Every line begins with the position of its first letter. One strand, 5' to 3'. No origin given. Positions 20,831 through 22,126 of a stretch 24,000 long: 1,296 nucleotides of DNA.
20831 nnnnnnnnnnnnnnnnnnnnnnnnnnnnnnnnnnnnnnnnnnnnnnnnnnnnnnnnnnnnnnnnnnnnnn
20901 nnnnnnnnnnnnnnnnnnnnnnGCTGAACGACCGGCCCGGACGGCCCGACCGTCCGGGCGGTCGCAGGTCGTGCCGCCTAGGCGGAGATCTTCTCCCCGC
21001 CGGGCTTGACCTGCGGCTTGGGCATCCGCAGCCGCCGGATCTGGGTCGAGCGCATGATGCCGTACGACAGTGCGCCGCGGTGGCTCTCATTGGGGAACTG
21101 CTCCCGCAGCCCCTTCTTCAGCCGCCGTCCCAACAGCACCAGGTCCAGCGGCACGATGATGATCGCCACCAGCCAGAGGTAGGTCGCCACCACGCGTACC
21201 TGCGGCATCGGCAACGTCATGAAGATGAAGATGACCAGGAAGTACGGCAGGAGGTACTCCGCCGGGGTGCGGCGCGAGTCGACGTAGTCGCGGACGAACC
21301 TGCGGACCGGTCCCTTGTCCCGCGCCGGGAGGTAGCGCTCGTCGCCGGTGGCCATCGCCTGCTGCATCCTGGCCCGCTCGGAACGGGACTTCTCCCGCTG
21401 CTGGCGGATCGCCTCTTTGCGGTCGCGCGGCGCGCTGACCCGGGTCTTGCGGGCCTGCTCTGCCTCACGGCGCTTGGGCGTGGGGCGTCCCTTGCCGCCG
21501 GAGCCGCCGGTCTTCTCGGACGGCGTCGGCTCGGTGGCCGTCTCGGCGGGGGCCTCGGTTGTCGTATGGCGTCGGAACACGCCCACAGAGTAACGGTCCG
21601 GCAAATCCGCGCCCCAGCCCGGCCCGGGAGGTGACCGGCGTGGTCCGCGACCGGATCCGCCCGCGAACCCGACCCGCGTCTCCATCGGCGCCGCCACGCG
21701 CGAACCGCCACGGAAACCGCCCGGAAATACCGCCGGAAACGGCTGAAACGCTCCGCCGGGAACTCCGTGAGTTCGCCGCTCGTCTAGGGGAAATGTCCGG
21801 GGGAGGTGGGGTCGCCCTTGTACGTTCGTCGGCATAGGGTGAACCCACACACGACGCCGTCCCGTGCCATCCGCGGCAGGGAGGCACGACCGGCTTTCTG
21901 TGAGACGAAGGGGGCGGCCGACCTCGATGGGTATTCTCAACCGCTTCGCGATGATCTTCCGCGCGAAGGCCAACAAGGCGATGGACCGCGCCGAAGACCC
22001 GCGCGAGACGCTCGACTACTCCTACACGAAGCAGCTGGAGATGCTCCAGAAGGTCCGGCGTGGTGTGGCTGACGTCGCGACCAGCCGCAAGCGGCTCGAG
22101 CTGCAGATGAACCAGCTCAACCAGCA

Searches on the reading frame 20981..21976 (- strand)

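Call 72: search_protein_families(library=pfam, proteins=[window:20981-21976:-], max_evalue=0.00001)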
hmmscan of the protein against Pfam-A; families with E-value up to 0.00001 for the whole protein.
window:20981-21976:- (332 aa): 1 family
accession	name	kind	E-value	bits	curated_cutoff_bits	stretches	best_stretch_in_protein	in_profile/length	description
PF11241.13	DUF3043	-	1e-61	208.3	25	1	161-326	1-170/171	Protein of unknown function (DUF3043)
